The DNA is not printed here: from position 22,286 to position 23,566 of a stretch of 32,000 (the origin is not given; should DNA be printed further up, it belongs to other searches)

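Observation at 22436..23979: Self-contained, translationally coupled two-gene unit (326 aa plus 188 aa) with no recognisable domains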

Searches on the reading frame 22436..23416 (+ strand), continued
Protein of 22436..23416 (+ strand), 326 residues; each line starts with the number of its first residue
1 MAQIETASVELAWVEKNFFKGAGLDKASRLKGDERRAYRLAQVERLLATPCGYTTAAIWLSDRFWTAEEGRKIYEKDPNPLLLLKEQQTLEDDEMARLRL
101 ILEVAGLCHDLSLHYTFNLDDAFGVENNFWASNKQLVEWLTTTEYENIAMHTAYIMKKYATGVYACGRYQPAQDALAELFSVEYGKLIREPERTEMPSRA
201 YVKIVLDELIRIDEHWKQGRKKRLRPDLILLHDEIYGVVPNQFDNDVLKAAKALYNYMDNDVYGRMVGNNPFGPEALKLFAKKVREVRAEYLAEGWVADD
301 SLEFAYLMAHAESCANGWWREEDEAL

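Call 55: search_protein_families(library=pfam, proteins=[P0380, P0381, P0383, P0385, P0387, P0388, P0395, P0399, P0402, P0403], max_evalue=0.1)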
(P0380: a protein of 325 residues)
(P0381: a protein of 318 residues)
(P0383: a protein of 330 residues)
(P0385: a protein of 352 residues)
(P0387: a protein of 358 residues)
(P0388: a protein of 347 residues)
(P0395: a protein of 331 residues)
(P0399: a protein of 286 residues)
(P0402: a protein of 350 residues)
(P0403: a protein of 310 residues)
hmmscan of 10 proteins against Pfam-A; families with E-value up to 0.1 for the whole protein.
P0380 (325 aa): 0 families

P0381 (318 aa): 0 families

P0383 (330 aa): 0 families

P0385 (352 aa): 0 families

P0387 (358 aa): 2 families
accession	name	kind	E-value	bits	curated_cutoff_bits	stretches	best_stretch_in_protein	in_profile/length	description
PF11867.13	T1RH-like_C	-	0.0069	16.2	26.8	1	198-284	194-283/329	Type I restriction enzyme HindI endonuclease subunit-like, C-terminal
PF07261.16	DnaB_2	-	0.017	15.2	22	1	101-132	4-35/74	Replication initiation and membrane attachment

P0388 (347 aa): 2 families
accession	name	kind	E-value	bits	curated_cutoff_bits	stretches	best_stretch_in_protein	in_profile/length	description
PF12905.13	Glyco_hydro_101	-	0.0004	20.3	25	1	211-319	90-186/272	Endo-alpha-N-acetylgalactosaminidase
PF00940.24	RNA_pol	-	0.092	12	22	0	12-67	8-59/448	DNA-dependent RNA polymerase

P0395 (331 aa): 2 families
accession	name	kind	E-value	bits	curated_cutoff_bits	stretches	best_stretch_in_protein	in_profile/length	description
PF17545.7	DUF5461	-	0.029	15.1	25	0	12-44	7-39/93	Family of unknown function (DUF5461)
PF16199.10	Radical_SAM_C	-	0.055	14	31.9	0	201-228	30-56/85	Radical_SAM C-terminal domain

P0399 (286 aa): 0 families

P0402 (350 aa): 0 families

P0403 (310 aa): 0 families

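Call 56: search_protein_families(library=pfam, proteins=[P0366, P0367, P0368, P0372, P0373, P0374, P0375, P0379, P0412, P0427], max_evalue=0.1)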
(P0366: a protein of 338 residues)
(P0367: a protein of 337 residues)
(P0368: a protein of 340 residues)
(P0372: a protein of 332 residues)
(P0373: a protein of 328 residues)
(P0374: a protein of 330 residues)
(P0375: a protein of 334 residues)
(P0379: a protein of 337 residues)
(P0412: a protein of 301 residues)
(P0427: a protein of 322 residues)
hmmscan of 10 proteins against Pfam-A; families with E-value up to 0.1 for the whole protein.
P0366 (338 aa): 1 family
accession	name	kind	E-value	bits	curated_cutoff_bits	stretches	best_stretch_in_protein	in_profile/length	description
PF08518.16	GIT_SHD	-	0.033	14.2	21.1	0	7-22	1-16/29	Spa2 homology domain (SHD) of GIT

P0367 (337 aa): 0 families

P0368 (340 aa): 0 families

P0372 (332 aa): 1 family
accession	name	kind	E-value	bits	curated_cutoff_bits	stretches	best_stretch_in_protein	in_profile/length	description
PF11867.13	T1RH-like_C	-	2.3e-06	27.7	26.8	1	184-267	202-287/329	Type I restriction enzyme HindI endonuclease subunit-like, C-terminal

P0373 (328 aa): 0 families

P0374 (330 aa): 0 families

P0375 (334 aa): 0 families

P0379 (337 aa): 0 families

P0412 (301 aa): 1 family
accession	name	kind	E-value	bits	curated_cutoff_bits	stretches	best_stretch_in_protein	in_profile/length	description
PF11867.13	T1RH-like_C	-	8e-05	22.6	26.8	1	155-223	184-253/329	Type I restriction enzyme HindI endonuclease subunit-like, C-terminal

P0427 (322 aa): 0 families

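Call 94: find_related_loci(query=A1, collection=viral_contigs, flank=8000)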
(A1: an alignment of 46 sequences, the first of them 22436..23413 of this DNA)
Query A1 (326 aa) in viral_contigs; peptide patterns used: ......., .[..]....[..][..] (x = any residue, [..] = any of these).
27 stretches matched a pattern, but none encodes a relative of the query by tblastn (E <= 1e-3).
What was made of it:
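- No relatives were found in IMG/VR (call 94).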

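Call 95: find_encoding_contigs(protein=P0372, flank=7000, max_places=3)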
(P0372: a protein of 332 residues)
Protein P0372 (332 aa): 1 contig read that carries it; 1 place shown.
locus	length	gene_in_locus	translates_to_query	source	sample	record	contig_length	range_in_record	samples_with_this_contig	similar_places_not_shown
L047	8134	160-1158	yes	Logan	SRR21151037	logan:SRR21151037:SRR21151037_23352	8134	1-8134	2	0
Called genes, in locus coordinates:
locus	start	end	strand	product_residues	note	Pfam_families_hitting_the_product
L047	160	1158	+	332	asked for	PF11867:T1RH-like_C (faint)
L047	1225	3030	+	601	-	PF07940:Hepar_II_III_C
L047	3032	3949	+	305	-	PF13739:PdaC (weak), PF11738:DUF3298 (weak)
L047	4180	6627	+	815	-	PF00696:AA_kinase, PF01842:ACT (faint), PF13840:ACT_7, PF22468:ACT_9, PF13840:ACT_7 (weak), PF22468:ACT_9, PF03447:NAD_binding_3, PF00742:Homoserine_dh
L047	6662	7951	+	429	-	PF01676:Metalloenzyme, PF10143:PhosphMutase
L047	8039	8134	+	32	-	?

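Call 96: find_encoding_contigs(protein=P0387, flank=7000, max_places=3)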
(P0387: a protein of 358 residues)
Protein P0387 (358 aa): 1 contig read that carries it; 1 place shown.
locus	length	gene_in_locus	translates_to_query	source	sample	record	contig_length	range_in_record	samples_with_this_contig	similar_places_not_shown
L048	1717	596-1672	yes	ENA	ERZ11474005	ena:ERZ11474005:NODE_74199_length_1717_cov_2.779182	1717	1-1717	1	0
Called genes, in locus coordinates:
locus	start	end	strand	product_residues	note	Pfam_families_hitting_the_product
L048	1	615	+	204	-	?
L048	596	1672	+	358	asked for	-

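Call 97: find_encoding_contigs(protein=P0415, flank=7000, max_places=3)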
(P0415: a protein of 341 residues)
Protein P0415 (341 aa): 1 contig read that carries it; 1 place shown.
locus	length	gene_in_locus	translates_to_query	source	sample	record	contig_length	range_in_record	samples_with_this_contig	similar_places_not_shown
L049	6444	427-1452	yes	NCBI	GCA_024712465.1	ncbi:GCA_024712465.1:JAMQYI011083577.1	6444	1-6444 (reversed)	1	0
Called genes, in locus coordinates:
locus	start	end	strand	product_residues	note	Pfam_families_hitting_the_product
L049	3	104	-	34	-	?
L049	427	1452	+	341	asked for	-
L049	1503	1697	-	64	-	-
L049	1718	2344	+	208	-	PF18291:HU-HIG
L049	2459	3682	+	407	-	PF05343:Peptidase_M42 (faint), PF01546:Peptidase_M20, PF07687:M20_dimer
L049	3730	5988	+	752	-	PF00999:Na_H_Exchanger, PF02080:TrkA_C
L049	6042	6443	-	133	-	?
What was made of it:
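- Two distant ORF1 relatives appear to lack a partner (calls 95, 97).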

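Call 98: find_encoding_contigs(protein=P0379, flank=7000, max_places=3)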
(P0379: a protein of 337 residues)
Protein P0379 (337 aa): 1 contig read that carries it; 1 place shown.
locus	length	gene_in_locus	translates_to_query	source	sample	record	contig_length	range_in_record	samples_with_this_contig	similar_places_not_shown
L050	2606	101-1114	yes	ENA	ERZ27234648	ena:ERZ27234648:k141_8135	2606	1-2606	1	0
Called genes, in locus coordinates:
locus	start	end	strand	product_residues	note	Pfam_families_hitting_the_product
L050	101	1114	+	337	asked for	-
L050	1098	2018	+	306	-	-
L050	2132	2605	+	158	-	?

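Call 104: find_encoding_contigs(protein=P0062, flank=9000, max_places=2)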
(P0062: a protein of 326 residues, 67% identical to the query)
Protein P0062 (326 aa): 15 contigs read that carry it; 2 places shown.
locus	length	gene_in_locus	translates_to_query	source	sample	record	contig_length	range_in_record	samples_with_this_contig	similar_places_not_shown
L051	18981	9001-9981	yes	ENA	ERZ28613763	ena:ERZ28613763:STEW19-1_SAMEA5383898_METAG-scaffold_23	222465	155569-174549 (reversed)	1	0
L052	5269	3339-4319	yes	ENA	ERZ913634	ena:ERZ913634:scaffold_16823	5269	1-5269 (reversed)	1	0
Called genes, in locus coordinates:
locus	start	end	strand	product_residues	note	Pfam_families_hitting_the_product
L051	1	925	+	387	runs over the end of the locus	PF04041:Glyco_hydro_130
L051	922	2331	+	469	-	PF07690:MFS_1 (weak), PF13347:MFS_2, PF07690:MFS_1 (weak)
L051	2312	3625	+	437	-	PF07221:GlcNAc_2-epim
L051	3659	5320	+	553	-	PF00117:GATase, PF02540:NAD_synthase (weak), PF00958:GMP_synt_C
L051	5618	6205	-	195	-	PF18291:HU-HIG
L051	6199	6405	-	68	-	-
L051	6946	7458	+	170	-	-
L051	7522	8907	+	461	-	-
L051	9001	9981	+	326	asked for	-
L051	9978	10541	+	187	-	-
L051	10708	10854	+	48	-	-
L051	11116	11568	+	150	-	-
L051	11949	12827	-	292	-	PF00717:Peptidase_S24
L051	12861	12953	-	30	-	-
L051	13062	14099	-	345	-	PF13280:WYL, PF25583:WCX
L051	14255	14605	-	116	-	-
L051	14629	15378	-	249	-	-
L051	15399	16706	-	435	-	-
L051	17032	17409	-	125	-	PF01934:HepT-like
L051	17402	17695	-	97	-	PF01909:NTP_transf_2, PF18765:Polbeta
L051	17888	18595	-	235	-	PF01048:PNP_UDP_1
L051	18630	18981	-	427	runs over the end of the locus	PF00970:FAD_binding_6 (faint), PF00111:Fer2, PF00175:NAD_binding_1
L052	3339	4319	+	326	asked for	-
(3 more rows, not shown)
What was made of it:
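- L051 has WYL/WCX, HepT/MNT and S24 peptidase genes nearby (call 104).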

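Call 105: find_encoding_contigs(protein=P0086, flank=9000, max_places=2)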
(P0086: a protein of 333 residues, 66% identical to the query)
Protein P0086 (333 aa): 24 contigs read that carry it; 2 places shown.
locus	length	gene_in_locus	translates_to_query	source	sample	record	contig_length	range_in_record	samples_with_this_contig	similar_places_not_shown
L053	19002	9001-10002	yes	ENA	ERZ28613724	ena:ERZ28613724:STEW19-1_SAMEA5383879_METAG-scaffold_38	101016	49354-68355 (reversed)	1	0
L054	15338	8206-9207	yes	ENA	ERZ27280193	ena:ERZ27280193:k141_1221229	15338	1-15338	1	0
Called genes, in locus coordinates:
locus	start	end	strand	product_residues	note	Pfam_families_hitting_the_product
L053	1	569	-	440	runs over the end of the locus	-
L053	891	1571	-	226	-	PF19898:DUF6371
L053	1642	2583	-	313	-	PF13481:AAA_25, PF06745:ATPase (faint), PF01656:CbiA (weak), PF03796:DnaB_C (weak), PF13384:HTH_23 (weak)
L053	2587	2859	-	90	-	PF12728:HTH_17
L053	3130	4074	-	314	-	-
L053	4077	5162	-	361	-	PF17761:DUF1016_N, PF06250:YhcG_C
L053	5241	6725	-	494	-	PF13102:Phage_int_SAM_5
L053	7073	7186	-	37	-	PF20096:DUF6486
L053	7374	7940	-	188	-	PF18291:HU-HIG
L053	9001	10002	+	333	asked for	-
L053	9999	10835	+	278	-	-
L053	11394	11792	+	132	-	-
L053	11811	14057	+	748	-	-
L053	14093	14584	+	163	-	PF18925:DUF5675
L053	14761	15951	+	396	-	PF02585:PIG-L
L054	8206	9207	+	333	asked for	-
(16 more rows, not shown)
